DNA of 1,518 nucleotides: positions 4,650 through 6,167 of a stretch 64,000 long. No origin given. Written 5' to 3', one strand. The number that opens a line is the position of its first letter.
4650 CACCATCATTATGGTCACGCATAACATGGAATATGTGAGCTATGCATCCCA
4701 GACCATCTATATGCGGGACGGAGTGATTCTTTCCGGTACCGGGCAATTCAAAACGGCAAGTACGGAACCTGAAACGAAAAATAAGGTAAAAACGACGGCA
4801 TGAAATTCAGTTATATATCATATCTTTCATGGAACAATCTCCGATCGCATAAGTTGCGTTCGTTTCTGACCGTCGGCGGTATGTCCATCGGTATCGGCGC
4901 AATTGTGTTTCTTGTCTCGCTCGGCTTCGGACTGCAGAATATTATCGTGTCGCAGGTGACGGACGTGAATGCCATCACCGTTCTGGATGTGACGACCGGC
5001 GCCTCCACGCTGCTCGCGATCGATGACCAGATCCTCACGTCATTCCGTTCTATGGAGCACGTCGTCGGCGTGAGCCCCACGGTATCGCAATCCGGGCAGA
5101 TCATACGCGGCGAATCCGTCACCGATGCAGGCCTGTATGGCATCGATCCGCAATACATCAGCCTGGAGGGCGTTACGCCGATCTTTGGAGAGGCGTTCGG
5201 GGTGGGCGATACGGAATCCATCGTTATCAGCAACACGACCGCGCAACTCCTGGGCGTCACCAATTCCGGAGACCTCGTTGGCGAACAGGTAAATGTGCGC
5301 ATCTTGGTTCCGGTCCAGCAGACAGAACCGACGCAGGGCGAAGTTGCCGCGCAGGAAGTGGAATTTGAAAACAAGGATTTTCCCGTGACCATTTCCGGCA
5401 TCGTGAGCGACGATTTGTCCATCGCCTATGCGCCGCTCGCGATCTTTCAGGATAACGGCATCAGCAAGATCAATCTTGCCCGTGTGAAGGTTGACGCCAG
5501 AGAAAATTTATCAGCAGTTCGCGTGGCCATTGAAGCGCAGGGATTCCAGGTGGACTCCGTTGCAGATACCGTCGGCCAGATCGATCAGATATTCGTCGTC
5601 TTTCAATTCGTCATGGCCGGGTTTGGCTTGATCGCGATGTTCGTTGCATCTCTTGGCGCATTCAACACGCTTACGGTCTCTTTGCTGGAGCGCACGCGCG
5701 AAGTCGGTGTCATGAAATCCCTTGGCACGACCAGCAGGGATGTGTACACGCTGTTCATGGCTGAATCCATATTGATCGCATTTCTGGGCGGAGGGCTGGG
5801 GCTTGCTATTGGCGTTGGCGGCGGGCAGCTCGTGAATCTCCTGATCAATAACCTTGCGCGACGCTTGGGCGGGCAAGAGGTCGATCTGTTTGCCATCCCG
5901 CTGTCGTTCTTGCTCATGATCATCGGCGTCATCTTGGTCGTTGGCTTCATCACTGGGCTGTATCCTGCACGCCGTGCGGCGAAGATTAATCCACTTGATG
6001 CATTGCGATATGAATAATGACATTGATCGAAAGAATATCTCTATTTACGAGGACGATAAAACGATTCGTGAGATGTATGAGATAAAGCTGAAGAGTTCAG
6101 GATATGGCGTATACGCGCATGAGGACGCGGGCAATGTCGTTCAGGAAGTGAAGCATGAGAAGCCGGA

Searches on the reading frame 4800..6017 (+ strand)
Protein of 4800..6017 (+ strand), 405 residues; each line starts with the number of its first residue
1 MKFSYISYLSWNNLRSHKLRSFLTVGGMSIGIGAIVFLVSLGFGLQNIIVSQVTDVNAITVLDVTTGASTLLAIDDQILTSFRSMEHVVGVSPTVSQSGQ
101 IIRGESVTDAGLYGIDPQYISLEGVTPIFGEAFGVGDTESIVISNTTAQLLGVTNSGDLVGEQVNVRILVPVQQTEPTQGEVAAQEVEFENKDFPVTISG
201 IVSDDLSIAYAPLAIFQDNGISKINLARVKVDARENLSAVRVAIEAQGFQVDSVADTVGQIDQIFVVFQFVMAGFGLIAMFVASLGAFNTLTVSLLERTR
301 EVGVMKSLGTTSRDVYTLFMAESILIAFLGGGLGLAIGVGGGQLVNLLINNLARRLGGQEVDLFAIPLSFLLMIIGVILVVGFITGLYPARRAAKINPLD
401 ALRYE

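Call 48: search_protein_families(library=pfam, proteins=[window:4800-6017:+], max_evalue=0.001)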
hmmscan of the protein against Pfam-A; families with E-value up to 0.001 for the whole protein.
window:4800-6017:+ (405 aa): 2 families
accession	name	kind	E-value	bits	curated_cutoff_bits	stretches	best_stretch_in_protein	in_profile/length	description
PF02687.27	FtsX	-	7.2e-20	71.7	25.5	1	275-398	3-120/120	FtsX-like permease C-terminal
PF12704.14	MacB_PCD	-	1.4e-14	55.3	27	1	21-246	1-206/207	MacB-like periplasmic core domain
